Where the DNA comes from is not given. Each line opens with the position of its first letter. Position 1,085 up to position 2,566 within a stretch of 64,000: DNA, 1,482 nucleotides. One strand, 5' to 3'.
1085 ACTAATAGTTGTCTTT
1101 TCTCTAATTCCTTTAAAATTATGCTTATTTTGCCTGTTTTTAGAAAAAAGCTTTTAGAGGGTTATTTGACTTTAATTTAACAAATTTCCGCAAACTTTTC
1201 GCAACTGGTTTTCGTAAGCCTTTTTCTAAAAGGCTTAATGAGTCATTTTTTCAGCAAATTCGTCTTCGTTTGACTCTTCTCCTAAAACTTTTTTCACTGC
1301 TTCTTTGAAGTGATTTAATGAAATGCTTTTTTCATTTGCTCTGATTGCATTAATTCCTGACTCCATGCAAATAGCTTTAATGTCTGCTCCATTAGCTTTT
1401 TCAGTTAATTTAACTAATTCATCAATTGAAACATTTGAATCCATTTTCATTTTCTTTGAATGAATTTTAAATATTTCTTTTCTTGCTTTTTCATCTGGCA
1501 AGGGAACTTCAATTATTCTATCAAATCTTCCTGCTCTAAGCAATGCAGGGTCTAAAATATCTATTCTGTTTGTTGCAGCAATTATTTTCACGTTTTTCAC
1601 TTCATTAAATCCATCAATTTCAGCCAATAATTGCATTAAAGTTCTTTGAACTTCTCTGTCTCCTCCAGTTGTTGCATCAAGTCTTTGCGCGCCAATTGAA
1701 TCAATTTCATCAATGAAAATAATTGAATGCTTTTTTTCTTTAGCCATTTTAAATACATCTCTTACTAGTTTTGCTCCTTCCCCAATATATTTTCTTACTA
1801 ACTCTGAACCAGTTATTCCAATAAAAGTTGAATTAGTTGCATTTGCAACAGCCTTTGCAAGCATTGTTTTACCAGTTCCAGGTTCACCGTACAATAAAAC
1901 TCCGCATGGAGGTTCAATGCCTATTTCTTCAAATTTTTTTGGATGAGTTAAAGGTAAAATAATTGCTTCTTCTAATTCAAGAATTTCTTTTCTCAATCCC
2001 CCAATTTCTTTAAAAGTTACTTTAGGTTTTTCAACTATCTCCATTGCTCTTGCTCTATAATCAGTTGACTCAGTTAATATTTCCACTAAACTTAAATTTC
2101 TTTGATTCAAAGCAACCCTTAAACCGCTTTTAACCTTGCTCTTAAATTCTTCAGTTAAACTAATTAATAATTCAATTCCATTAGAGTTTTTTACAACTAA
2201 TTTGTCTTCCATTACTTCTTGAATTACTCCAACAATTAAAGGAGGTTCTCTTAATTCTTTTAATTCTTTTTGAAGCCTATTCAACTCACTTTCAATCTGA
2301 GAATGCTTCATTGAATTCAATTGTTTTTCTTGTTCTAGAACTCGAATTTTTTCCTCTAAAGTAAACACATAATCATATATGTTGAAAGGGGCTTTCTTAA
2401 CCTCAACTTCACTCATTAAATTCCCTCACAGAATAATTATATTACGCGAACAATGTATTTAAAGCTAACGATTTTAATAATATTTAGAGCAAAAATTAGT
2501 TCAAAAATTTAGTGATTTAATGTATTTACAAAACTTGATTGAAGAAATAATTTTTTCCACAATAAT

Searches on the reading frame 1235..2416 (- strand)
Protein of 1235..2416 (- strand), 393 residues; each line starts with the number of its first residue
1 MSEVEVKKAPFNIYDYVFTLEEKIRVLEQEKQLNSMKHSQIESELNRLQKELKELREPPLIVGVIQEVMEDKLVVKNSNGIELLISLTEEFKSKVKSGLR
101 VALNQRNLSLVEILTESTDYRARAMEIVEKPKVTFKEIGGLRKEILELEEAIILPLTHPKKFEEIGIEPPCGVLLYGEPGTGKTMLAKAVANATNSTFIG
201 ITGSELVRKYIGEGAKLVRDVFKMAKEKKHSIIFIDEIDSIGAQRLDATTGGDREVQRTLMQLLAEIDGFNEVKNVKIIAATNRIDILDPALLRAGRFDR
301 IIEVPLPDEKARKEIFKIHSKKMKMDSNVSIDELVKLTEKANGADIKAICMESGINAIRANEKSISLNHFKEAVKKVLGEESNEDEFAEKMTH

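Call 11: search_protein_families(library=pfam, proteins=[window:1235-2416:-])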
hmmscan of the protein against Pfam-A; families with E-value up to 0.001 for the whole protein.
window:1235-2416:- (393 aa): 11 families
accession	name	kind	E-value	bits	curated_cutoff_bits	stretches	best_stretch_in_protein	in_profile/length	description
PF00004.35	AAA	-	2e-44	151.6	21.2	1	173-306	1-131/131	ATPase family associated with various cellular activities (AAA)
PF17862.7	AAA_lid_3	-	2.7e-10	40.1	27.2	1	328-372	1-45/45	AAA+ lid domain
PF07728.20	AAA_5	-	4e-08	33.8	22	1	172-293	1-136/139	AAA domain (dynein-related subfamily)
PF07724.20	AAA_2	-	4e-07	30.6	27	1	173-264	6-99/166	AAA domain (Cdc48 subfamily)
PF20720.3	nSTAND3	-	1.9e-06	28.1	27.2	1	173-319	20-152/155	Novel STAND NTPase 3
PF16450.11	Prot_ATP_ID_OB_C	-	2.8e-06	27.5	23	1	62-114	1-55/56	Proteasomal ATPase OB C-terminal domain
PF13191.12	AAA_16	-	1.6e-05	25.9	32.6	1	170-197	24-51/167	AAA ATPase domain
PF05496.18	RuvB_N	-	3.4e-05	24.1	27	1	173-241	36-96/159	Holliday junction DNA helicase RuvB P-loop domain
PF13401.12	AAA_22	-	4.7e-05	24.1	27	1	173-245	8-65/130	AAA domain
PF05673.19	DUF815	-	0.00011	21.9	23.8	1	172-238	55-116/249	Protein of unknown function (DUF815)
PF01078.27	Mg_chelatase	-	0.0004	20.3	20.3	0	172-191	24-43/207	Magnesium chelatase, subunit ChlI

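Call 57: find_encoding_contigs(protein=window:1235-2416:-, flank=10000, max_places=3)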
Protein window:1235-2416:- (393 aa): 2 contigs read that carry it; 2 places shown.
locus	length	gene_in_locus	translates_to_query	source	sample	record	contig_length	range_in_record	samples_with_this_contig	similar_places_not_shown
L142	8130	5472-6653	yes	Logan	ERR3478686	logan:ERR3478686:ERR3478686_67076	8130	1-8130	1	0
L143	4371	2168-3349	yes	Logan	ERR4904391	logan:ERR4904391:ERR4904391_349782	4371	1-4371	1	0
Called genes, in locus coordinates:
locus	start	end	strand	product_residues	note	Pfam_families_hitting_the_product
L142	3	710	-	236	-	?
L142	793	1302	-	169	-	PF01872:RibD_C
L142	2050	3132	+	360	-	PF00091:Tubulin, PF12327:FtsZ_C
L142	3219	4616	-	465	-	PF02163:Peptidase_M50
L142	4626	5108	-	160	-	PF24250:HVO_2718, PF01381:HTH_3, PF12844:HTH_19 (weak)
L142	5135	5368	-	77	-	-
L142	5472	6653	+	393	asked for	PF16450:Prot_ATP_ID_OB_C (weak), PF07724:AAA_2 (weak), PF07728:AAA_5, PF13191:AAA_16 (faint), PF20720:nSTAND3 (weak), PF00004:AAA, PF17862:AAA_lid_3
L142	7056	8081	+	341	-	PF00752:XPG_N, PF00867:XPG_I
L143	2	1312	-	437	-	?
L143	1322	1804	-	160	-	PF24250:HVO_2718, PF01381:HTH_3, PF12844:HTH_19 (weak)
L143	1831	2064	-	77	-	-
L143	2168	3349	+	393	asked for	PF16450:Prot_ATP_ID_OB_C (weak), PF07724:AAA_2 (weak), PF07728:AAA_5, PF13191:AAA_16 (faint), PF20720:nSTAND3 (weak), PF00004:AAA, PF17862:AAA_lid_3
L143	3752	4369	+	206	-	?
